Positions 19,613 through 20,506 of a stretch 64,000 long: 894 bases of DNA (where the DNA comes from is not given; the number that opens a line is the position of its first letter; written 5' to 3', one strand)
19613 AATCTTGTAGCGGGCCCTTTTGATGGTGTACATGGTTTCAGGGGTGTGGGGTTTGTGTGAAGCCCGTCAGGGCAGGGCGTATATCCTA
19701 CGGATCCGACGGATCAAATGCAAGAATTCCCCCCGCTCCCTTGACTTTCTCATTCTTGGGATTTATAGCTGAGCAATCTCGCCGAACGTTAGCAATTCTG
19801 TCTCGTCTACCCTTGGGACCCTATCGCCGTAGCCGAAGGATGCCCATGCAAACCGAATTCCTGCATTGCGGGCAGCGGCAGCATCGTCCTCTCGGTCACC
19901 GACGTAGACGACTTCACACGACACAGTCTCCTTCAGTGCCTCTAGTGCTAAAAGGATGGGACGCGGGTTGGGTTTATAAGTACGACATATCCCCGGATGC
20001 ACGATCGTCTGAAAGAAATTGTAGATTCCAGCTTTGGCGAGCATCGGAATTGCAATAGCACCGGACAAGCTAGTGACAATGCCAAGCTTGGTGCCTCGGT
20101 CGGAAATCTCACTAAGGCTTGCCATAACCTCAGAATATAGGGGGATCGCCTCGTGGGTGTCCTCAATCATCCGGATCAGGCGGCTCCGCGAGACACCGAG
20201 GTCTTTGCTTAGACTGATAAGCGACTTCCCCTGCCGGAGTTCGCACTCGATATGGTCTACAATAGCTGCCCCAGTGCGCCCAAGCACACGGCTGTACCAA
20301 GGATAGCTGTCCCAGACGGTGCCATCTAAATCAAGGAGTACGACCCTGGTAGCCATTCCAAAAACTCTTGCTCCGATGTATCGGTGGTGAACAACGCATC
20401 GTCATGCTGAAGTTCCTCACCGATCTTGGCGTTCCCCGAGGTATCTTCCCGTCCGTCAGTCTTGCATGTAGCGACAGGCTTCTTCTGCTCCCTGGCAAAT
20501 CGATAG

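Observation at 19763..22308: Island-borne ComF-like PRTase / DprA-like SLOG / HAD phosphatase operon: candidate undescribed nucleotide-centric conflict system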

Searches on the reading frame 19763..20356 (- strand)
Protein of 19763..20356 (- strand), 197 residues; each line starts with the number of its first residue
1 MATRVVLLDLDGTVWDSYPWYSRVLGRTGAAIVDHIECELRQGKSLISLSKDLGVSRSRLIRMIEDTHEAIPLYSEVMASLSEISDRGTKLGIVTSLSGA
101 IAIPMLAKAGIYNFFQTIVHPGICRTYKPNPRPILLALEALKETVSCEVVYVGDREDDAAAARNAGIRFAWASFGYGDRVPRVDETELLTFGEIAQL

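Call 3: search_protein_families(library=pfam, proteins=[window:19763-20356:-], max_evalue=0.01)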
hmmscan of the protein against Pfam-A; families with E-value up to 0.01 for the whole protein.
window:19763-20356:- (197 aa): 3 families
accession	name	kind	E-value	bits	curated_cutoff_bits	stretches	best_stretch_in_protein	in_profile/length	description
PF13419.12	HAD_2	-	7.1e-23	82.1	23.8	1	6-171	1-177/178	Haloacid dehalogenase-like hydrolase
PF00702.32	Hydrolase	-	2.5e-18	67.6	26.4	1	4-166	2-191/191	haloacid dehalogenase-like hydrolase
PF13242.12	Hydrolase_like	-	2e-06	28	22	1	128-171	4-47/75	HAD-hyrolase-like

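Call 4: search_protein_families(library=padloc, proteins=[window:19763-20356:-], max_evalue=0.01)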
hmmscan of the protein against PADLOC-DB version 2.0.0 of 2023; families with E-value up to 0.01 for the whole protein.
window:19763-20356:- (197 aa): 1 family
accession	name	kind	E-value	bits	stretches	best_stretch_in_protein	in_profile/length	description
PDLC03008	Hydrolase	-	0.0045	14.5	0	112-178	163-229/288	-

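Call 5: search_protein_families(library=ncbifam, proteins=[window:19763-20356:-], max_evalue=0.01)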
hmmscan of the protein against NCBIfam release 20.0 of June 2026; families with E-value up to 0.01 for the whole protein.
window:19763-20356:- (197 aa): 33 families (the best 25 are shown)
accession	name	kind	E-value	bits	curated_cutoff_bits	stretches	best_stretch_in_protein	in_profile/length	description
TIGR01449.2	PGP_bact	equivalog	1.3e-21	77.1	180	1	66-178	79-190/213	phosphoglycolate phosphatase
NF009695.0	PRK13222.1-2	equivalog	1.8e-20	73.4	225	1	66-183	88-204/226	phosphoglycolate phosphatase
NF009804.0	PRK13288.1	equivalog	4.3e-17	62.3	218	1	68-174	78-183/215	pyrophosphatase PpaX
NF009697.0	PRK13222.1-4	equivalog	4.8e-14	52.2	327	1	70-176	92-197/232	phosphoglycolate phosphatase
NF009694.0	PRK13222.1-1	equivalog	2.5e-13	49.9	415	1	67-176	106-214/252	phosphoglycolate phosphatase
NF009698.0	PRK13223.1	equivalog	1.1e-12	47.7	466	1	62-194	91-222/272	phosphoglycolate phosphatase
TIGR02253.1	CTE7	subfamily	2.4e-12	47.1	169.75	1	61-172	83-194/221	TIGR02253 family HAD-type hydrolase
NF009696.0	PRK13222.1-3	equivalog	1.3e-11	44.6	359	1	68-176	83-190/223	N-acetylmuramic acid 6-phosphate phosphatase MupP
TIGR01428.1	HAD_type_II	equivalog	4.1e-11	43.3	125.4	1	50-171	68-189/197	haloacid dehalogenase type II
TIGR01454.1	AHBA_synth_RP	hypoth_equivalog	5.6e-11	42.5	246.65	1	68-179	71-181/205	AHBA synthesis associated protein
NF009700.0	PRK13226.1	equivalog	1.4e-10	41.3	342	1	73-176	96-198/229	phosphoglycolate phosphatase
TIGR02254.1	YjjG_YfnB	equivalog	2.4e-10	40.3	159.9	1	59-174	87-198/223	YjjG family noncanonical pyrimidine nucleotidase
TIGR02009.1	PGMB-YQAB-SF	subfamily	6.1e-10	39.6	153.35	1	47-168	63-182/186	beta-phosphoglucomutase family hydrolase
TIGR01662.1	HAD-SF-IIIA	subfamily_domain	1.8e-09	37.8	44.6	1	63-171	16-137/141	HAD-IIIA family hydrolase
TIGR01549.1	HAD-SF-IA-v1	subfamily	2.6e-09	37.6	23.3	1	6-166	2-149/149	HAD-IA family hydrolase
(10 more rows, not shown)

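Call 15: search_solved_structures(query=window:19763-20356:-, max_evalue=0.001, show_alignments=1)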
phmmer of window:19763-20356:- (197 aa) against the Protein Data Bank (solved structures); distinct sequences matched with E-value up to 0.001: 15.
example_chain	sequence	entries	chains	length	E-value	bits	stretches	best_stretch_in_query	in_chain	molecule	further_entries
2nyv_A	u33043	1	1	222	1.2e-09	41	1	73-178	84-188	Phosphoglycolate phosphatase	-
2yy6_A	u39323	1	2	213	3.8e-09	39.4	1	73-178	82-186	phosphoglycolate phosphatase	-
4ygq_A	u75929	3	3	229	1.8e-07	34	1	65-194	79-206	Hydrolase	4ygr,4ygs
3d6j_A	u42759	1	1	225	8e-07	31.8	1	73-175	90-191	Putative haloacid dehalogenase-like hydrolase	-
3vay_A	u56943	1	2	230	9.3e-07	31.6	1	70-173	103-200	HAD-superfamily hydrolase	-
1zrm_A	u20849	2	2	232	8.4e-06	28.5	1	63-173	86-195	L-2-HALOACID DEHALOGENASE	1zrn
1jud_A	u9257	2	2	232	8.5e-06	28.5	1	63-173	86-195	L-2-HALOACID DEHALOGENASE | 2-HALOACID DEHALOGENASE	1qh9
2hsz_A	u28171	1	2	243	1e-05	28.2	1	72-185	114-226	novel predicted phosphatase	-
3kzx_A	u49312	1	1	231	2.9e-05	26.7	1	81-167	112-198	HAD-superfamily hydrolase, subfamily IA, variant 1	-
3kbb_A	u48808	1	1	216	4.5e-05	26.1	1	76-169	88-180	Phosphorylated carbohydrates phosphatase TM_1254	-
2hdo_A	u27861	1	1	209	4.5e-05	26.1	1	4-177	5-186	Phosphoglycolate phosphatase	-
3e58_A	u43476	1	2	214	6e-05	25.7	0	73-171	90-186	putative Beta-phosphoglucomutase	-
6q7p_A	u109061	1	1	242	0.00046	22.8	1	72-167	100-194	OE1.2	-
6q7q_A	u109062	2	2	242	0.00058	22.5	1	72-167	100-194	OE1.3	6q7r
4rn3_A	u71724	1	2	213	0.00097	21.8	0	89-170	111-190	HAD superfamily hydrolase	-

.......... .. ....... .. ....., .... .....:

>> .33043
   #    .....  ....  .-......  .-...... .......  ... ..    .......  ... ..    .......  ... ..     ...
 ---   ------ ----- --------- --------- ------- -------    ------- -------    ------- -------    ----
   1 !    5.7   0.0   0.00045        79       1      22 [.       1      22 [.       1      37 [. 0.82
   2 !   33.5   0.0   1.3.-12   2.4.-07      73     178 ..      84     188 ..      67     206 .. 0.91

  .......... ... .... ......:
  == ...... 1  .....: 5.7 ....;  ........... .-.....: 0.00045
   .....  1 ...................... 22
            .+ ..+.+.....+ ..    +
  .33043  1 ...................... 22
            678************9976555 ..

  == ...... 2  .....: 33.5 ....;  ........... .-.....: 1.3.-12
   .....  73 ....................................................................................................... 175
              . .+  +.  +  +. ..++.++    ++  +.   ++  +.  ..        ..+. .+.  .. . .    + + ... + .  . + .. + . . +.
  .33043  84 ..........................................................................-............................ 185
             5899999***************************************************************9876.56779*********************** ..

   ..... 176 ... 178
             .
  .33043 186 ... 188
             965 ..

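Call 34: find_homologous_proteins(query=window:19763-20356:-, max_evalue=1e-10)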
Query window:19763-20356:- (197 aa): 34 proteins with E <= 1e-10 among 624 candidates.
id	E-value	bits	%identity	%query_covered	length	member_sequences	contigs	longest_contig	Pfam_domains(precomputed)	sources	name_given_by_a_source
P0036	6.1e-125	432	100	100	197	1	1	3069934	PF13419.13,PF00702.33,PF13242.13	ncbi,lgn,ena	-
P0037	2.7e-96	338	79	100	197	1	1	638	PF13419.13,PF00702.33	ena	-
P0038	2.0e-91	323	77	100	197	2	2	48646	PF13419.13,PF00702.33,PF13242.13,PF12710.14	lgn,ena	-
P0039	5.8e-90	318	76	100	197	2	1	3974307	PF13419.13,PF00702.33,PF13242.13,PF12710.14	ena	-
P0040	1.6e-89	316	77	100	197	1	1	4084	PF13419.13,PF00702.33,PF13242.13,PF12710.14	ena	-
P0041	2.1e-88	313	75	100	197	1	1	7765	PF13419.13,PF00702.33,PF12710.14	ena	-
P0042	1.7e-86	306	73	100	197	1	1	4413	PF13419.13,PF00702.33,PF13242.13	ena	-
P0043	2.4e-86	306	73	100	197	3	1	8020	PF13419.13,PF00702.33,PF13242.13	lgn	-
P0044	1.3e-85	303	73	100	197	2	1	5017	PF13419.13,PF00702.33,PF13242.13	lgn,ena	-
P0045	3.7e-84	299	72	100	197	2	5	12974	PF13419.13,PF00702.33,PF12710.14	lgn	-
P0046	2.1e-82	293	70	100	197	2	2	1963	PF13419.13,PF00702.33,PF12710.14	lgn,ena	-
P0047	1.2e-81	291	70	100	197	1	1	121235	PF13419.13,PF00702.33,PF13242.13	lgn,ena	-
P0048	2.7e-81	289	70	100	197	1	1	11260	PF13419.13,PF00702.33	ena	-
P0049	2.4e-78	280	65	100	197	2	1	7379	PF13419.13,PF00702.33,PF13242.13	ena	-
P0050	7.2e-78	278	64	100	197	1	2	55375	PF13419.13,PF00702.33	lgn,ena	-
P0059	1.3e-38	150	40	100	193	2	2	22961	PF13419.13,PF00702.33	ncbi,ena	-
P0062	1.5e-36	144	41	100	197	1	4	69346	PF13419.13,PF00702.33,PF12710.14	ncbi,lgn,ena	-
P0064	3.8e-34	136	42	87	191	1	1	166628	PF13419.13,PF00702.33,PF13242.13,PF12710.14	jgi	jgi:HAD superfamily hydrolase (TIGR01509 family)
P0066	1.7e-32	130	42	91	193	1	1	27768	PF13419.13,PF00702.33,PF12710.14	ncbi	-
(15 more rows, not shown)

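Call 35: find_encoding_contigs(protein=P0062, flank=8000, max_places=1)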
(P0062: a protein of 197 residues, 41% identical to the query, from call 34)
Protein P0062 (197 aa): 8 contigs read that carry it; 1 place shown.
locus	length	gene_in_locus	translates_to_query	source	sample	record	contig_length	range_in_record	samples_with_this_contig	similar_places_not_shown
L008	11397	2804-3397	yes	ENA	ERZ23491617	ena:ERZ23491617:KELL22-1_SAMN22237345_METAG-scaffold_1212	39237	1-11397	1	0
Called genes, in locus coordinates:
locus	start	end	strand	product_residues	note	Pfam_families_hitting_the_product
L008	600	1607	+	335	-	-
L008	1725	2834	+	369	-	PF02481:DNA_processg_A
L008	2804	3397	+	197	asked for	PF00702:Hydrolase, PF12710:HAD, PF13419:HAD_2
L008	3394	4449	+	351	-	-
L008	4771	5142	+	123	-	-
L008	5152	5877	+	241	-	PF09335:VTT_dom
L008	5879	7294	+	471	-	PF01134:GIDA (weak), PF01262:AlaDh_PNT_C (faint), PF03486:HI0933_like (faint), PF07992:Pyr_redox_2, PF12831:FAD_oxidored (faint), PF13738:Pyr_redox_3, PF00070:Pyr_redox, PF02852:Pyr_redox_dim, +1 more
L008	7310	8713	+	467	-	PF00512:HisKA, PF02518:HATPase_c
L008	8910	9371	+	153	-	-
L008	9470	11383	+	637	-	PF02449:Glyco_hydro_42, PF08532:Glyco_hydro_42M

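Call 36: find_encoding_contigs(protein=P0064, flank=8000, max_places=1)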
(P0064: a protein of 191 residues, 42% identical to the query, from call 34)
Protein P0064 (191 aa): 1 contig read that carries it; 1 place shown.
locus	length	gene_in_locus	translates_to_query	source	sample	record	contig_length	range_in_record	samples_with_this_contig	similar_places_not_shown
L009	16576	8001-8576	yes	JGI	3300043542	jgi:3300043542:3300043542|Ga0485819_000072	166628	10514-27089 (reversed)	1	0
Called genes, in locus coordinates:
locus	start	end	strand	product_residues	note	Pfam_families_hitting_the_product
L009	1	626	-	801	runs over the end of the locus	PF00069:Pkinase, PF07714:PK_Tyr_Ser-Thr, PF13827:DUF4189 (faint)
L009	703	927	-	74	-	-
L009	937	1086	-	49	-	-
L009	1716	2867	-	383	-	-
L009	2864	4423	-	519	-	PF12161:HsdM_N (weak), PF02384:N6_Mtase, PF01170:UPF0020 (weak)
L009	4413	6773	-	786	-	PF04313:HSDR_N (faint), PF00270:DEAD, PF04851:ResIII, PF18766:SWI2_SNF2, PF00271:Helicase_C (faint), PF08463:EcoEI_R_C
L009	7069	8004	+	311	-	PF02481:DNA_processg_A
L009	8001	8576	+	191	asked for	PF00702:Hydrolase, PF12710:HAD (weak), PF13419:HAD_2, PF13242:Hydrolase_like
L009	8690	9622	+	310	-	-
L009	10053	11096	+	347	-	-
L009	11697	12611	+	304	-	PF02653:BPD_transp_2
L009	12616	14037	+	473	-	PF11862:DUF3382 (weak), PF02653:BPD_transp_2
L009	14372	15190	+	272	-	PF00005:ABC_tran, PF13476:AAA_23 (weak), PF13304:AAA_21 (faint), PF12399:BCA_ABC_TP_C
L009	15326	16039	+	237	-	PF00005:ABC_tran, PF13304:AAA_21 (faint)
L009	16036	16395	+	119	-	PF21741:DUF6867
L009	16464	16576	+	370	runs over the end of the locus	PF13433:Peripla_BP_5, PF13458:Peripla_BP_6, PF01094:ANF_receptor, PF13433:Peripla_BP_5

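Call 37: find_encoding_contigs(protein=P0059, flank=8000, max_places=1)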
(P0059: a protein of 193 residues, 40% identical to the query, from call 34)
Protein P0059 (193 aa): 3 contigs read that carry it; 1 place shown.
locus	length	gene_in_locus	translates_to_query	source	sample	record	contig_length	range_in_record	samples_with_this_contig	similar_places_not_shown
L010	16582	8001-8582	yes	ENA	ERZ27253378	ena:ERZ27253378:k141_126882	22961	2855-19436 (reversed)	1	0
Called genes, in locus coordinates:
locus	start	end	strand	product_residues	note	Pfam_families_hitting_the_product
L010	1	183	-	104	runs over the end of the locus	-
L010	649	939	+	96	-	-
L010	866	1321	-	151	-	PF00072:Response_reg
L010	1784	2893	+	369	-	PF14072:DndB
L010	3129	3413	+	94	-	-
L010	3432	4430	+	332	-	PF01555:N6_N4_Mtase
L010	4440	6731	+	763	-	-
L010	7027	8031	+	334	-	PF02481:DNA_processg_A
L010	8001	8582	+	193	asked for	PF00702:Hydrolase, PF13419:HAD_2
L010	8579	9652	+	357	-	PF00156:Pribosyltran (weak)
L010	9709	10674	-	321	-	-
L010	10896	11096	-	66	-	PF08274:Zn_Ribbon_YjdM (faint)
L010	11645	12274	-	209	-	PF01725:Ham1p_like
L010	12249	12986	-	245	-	PF01138:RNase_PH, PF03725:RNase_PH_C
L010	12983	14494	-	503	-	PF07833:Cu_amine_oxidN1 (weak), PF01520:Amidase_3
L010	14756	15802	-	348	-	PF24575:TPR_Slam (weak), PF13424:TPR_12 (weak), PF13432:TPR_16, PF13371:TPR_9 (weak), PF14559:TPR_19 (weak), PF00515:TPR_1 (weak), PF07719:TPR_2 (weak), PF13414:TPR_11 (weak), +8 more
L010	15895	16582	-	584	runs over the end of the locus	PF05157:MshEN, PF00437:T2SSE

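Call 38: find_encoding_contigs(protein=P0066, flank=8000, max_places=1)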
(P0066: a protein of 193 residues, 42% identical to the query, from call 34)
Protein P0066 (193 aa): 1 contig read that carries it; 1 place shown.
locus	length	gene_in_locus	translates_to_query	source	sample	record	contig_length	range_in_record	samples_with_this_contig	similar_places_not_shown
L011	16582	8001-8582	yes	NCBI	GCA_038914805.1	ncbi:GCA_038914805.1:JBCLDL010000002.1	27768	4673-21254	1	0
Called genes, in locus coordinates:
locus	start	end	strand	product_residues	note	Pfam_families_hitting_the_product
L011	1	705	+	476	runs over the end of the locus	PF16640:Big_3_5, PF13860:FlgD_ig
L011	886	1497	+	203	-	-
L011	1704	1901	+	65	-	-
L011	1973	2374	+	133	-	-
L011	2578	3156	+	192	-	-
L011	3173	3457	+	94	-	-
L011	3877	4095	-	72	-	-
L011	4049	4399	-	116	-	-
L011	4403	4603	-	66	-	PF13783:DUF4177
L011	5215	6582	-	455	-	-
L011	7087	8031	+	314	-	PF02481:DNA_processg_A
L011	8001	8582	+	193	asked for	PF00702:Hydrolase, PF12710:HAD (weak), PF13419:HAD_2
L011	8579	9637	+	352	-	-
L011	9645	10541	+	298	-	PF00156:Pribosyltran (weak)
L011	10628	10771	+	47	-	-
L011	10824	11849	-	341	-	PF01548:DEDD_Tnp_IS110, PF02371:Transposase_20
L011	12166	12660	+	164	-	PF13683:rve_3, PF13333:rve_2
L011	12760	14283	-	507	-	PF13091:PLDc_2 (weak)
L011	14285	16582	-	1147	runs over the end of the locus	PF00069:Pkinase, PF07714:PK_Tyr_Ser-Thr, PF13086:AAA_11, PF13245:AAA_19 (faint), PF13604:AAA_30 (faint), PF01443:Viral_helicase1 (faint), PF13087:AAA_12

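Call 47: search_protein_families(library=padloc, proteins=[L010:8579-9652:+, L011:9645-10541:+, L008:600-1607:+, L010:7027-8031:+], max_evalue=0.01)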
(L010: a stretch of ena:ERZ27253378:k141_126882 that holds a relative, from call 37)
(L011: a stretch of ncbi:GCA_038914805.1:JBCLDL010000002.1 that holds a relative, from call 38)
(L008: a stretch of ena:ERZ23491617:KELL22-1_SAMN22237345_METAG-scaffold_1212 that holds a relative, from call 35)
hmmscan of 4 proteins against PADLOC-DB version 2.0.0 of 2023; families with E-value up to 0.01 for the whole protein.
L010:8579-9652:+ (357 aa): 2 families
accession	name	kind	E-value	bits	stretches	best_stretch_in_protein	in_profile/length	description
PDLC03962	ShosT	-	1.4e-11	42.7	1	216-342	79-211/237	-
PDLC03928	PsyrT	-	0.00026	17.4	1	246-328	592-671/689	-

L011:9645-10541:+ (298 aa): 4 families
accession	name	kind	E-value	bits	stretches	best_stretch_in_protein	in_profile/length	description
PDLC03928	PsyrT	-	1.2e-10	38.4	1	235-297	624-685/689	-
PDLC03962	ShosT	-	3.9e-07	28.2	1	256-295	170-210/237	-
PDLC02866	DpdF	-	4.1e-05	21.3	1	259-293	217-251/255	DpdF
PDLC02869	DpdF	-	0.0013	17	1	260-296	34-70/74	DpdF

L008:600-1607:+ (335 aa): 4 families
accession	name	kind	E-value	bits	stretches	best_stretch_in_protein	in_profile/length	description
PDLC03928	PsyrT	-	1.2e-08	31.7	1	170-326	538-686/689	-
PDLC03962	ShosT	-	2.2e-07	29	1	197-326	90-213/237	-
PDLC02866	DpdF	-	0.00025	18.8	1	276-322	207-252/255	DpdF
PDLC02869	DpdF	-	0.0015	16.9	1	288-324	34-70/74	DpdF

L010:7027-8031:+ (334 aa): 3 families
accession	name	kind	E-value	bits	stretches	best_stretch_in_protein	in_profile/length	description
PDLC03961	ShosA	-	1.2e-47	160.6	1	32-289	13-259/303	-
PDLC03927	PsyrA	-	4.9e-19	66.7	1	108-288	94-271/398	-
PDLC02997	ShosA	-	3.6e-10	37.6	1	100-283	85-268/327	-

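Call 48: search_protein_families(library=pfam, proteins=[L010:8579-9652:+, L011:9645-10541:+, L008:600-1607:+, L009:10053-11096:+, L010:4440-6731:+], max_evalue=0.05)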
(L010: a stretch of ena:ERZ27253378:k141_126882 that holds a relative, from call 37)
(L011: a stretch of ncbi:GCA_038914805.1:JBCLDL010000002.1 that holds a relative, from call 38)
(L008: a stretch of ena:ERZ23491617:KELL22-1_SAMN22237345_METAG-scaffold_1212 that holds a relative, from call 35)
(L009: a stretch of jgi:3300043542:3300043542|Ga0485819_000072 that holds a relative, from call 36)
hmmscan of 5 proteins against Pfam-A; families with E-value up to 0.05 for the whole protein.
L010:8579-9652:+ (357 aa): 1 family
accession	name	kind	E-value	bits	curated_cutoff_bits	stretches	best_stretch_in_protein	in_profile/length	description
PF00156.33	Pribosyltran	-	1.6e-06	28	26.3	1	248-337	43-122/158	Phosphoribosyl transferase domain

L011:9645-10541:+ (298 aa): 2 families
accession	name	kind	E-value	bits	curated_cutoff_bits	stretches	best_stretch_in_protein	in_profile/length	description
PF00156.33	Pribosyltran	-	3.7e-07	30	26.3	1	232-292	56-122/158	Phosphoribosyl transferase domain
PF14572.12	Pribosyl_synth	-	0.05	14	27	0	255-292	81-118/184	Phosphoribosyl synthetase-associated domain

L008:600-1607:+ (335 aa): 2 families
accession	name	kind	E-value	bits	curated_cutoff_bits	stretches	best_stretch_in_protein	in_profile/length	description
PF00156.33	Pribosyltran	-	0.00055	19.7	26.3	1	250-324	57-126/158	Phosphoribosyl transferase domain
PF07719.23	TPR_2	-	0.0012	19.2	27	0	54-82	1-29/34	Tetratricopeptide repeat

L009:10053-11096:+ (347 aa): 0 families

L010:4440-6731:+ (763 aa): 0 families
